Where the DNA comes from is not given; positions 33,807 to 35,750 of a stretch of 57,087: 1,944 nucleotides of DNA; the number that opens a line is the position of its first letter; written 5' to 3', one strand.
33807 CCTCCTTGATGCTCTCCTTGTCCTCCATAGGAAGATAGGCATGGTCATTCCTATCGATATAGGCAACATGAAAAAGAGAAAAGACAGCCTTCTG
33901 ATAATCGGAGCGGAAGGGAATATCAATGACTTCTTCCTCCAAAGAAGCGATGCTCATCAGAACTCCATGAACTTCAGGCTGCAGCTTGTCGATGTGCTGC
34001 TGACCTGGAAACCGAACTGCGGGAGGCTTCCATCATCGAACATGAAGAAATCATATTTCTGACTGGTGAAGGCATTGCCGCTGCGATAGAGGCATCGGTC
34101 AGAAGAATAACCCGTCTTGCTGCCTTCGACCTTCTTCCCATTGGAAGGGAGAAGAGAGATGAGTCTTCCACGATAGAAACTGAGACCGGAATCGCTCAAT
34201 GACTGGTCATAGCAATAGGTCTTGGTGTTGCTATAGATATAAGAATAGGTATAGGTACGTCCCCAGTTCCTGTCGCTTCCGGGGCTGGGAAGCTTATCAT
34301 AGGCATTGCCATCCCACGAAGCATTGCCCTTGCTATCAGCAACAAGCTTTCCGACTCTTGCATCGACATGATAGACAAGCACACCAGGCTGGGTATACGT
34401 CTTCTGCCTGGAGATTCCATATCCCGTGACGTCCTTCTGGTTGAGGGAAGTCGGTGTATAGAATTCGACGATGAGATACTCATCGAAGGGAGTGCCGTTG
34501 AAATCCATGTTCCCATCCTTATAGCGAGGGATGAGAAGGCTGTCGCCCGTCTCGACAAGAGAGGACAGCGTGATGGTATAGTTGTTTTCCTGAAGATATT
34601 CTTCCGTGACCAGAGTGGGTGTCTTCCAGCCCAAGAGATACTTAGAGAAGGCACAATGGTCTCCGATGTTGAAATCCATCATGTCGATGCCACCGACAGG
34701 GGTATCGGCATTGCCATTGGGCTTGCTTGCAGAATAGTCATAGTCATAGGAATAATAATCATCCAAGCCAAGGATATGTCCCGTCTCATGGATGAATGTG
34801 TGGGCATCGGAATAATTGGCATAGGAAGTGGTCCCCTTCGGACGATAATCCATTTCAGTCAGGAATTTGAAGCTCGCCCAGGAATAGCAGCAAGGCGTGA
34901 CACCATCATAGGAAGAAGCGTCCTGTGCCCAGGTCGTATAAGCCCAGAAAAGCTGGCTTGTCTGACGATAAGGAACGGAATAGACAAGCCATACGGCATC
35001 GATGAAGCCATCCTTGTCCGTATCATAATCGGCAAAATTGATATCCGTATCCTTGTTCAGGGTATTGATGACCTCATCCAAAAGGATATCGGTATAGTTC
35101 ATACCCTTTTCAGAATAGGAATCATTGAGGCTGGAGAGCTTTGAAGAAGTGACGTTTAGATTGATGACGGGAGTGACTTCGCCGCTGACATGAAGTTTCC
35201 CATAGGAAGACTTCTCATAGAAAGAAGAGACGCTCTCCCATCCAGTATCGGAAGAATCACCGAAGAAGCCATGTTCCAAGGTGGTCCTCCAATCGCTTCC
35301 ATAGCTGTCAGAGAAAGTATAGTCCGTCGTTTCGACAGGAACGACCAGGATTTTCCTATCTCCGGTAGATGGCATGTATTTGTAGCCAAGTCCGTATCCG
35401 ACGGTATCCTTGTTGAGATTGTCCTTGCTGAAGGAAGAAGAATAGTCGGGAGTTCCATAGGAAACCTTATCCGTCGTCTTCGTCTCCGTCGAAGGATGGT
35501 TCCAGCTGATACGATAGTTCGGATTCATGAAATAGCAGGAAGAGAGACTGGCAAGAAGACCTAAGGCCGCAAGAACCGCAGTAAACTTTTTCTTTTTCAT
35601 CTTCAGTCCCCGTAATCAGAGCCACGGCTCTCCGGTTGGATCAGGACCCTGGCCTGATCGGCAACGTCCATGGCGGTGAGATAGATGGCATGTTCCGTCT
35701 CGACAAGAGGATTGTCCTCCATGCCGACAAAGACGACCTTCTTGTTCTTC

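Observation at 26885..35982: Uncharacterised five-gene cassette: two ~1,130-aa paralogs, an M6-type lipoprotein metalloprotease and two small proteins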

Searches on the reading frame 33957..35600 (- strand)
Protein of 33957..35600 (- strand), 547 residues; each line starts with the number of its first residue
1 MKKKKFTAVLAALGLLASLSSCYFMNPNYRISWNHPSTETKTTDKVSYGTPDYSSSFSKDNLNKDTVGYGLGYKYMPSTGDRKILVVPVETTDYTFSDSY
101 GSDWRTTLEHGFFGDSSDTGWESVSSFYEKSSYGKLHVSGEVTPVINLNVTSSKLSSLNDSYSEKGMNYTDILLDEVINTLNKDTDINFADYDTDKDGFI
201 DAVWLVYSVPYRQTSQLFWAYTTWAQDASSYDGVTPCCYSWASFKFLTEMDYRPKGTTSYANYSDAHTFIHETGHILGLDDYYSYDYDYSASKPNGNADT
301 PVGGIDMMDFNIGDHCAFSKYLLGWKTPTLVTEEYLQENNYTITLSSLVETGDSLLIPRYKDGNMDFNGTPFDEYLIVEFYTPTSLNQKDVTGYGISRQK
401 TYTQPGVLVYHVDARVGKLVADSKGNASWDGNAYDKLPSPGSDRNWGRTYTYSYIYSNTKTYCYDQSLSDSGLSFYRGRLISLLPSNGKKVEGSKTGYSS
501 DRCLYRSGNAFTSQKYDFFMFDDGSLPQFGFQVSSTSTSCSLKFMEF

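Call 3: search_protein_families(library=pfam, proteins=[window:33957-35600:-], max_evalue=1)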
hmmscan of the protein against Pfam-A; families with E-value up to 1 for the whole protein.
window:33957-35600:- (547 aa): 4 families
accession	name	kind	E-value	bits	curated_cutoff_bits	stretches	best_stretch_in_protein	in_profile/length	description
PF05547.17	Peptidase_M6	-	0.00074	19.3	22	1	115-194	61-140/294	Immune inhibitor A peptidase M6, catalytic domain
PF13688.12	Reprolysin_5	-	0.0085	16.8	27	1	92-284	11-161/196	Metallo-peptidase family M12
PF13202.12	EF-hand_5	-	0.33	10.9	25.9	1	189-202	5-18/25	EF hand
PF00036.39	EF-hand_1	-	0.44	10.7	25.4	0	189-201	6-18/29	EF hand domain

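Call 4: search_protein_families(library=ncbifam, proteins=[window:33957-35600:-], max_evalue=1)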
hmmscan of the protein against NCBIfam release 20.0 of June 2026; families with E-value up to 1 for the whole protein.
window:33957-35600:- (547 aa): 2 families
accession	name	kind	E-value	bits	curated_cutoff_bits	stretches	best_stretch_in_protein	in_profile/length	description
TIGR03296.1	M6dom_TIGR03296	domain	7.1e-19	68.8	110.8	1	101-337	12-239/286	M6 family metalloprotease domain-containing protein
NF033628.1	snapalysin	exception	0.048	13.5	300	1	262-284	145-167/207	snapalysin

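Call 25: search_protein_families(library=padloc, proteins=[window:33957-35600:-], max_evalue=0.1)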
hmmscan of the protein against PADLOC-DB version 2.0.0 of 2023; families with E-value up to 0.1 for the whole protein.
window:33957-35600:- (547 aa): 0 families

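Call 26: search_protein_families(library=phrogs, proteins=[window:33957-35600:-], max_evalue=0.1)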
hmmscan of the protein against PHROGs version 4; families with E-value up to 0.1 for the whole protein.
window:33957-35600:- (547 aa): 1 family
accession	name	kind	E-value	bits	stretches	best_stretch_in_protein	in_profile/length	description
phrog_17673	-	unknown function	0.01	16.9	1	180-201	11-32/62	-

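Call 29: search_solved_structures(query=window:33957-35600:-, max_evalue=1, show_alignments=1)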
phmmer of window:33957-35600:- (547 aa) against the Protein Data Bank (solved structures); distinct sequences matched with E-value up to 1: 3.
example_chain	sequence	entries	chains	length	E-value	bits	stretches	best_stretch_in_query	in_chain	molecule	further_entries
1kxo_A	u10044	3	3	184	0.022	16.5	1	89-206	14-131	DigA16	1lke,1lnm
4qrk_A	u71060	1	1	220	0.24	13.1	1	27-84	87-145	Hypothetical protein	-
7pi0_C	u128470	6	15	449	0.65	11.7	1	200-270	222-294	Photosystem II CP43 reaction center protein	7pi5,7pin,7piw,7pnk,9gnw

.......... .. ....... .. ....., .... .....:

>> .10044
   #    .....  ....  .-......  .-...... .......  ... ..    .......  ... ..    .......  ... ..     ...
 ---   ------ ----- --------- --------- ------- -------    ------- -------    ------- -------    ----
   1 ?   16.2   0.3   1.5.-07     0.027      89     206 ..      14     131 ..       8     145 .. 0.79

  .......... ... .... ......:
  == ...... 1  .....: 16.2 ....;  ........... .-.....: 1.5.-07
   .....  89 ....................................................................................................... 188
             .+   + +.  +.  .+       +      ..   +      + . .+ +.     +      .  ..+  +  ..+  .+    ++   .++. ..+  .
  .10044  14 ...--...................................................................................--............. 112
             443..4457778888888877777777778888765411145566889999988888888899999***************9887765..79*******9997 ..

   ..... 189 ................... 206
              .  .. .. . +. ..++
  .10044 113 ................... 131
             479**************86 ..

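Call 61: search_solved_structures(query=A5, max_evalue=1, show_alignments=2)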
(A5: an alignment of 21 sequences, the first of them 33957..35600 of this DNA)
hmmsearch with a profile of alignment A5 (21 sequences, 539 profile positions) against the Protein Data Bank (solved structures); distinct sequences matched with E-value up to 1: 2.
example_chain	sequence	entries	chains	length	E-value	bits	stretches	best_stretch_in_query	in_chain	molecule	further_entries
4hx3_A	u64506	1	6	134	0.41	12.3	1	255-278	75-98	Extracellular small neutral protease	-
1c7k_A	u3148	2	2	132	0.42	12.3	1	255-278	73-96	ZINC ENDOPROTEASE | ZINC PROTEASE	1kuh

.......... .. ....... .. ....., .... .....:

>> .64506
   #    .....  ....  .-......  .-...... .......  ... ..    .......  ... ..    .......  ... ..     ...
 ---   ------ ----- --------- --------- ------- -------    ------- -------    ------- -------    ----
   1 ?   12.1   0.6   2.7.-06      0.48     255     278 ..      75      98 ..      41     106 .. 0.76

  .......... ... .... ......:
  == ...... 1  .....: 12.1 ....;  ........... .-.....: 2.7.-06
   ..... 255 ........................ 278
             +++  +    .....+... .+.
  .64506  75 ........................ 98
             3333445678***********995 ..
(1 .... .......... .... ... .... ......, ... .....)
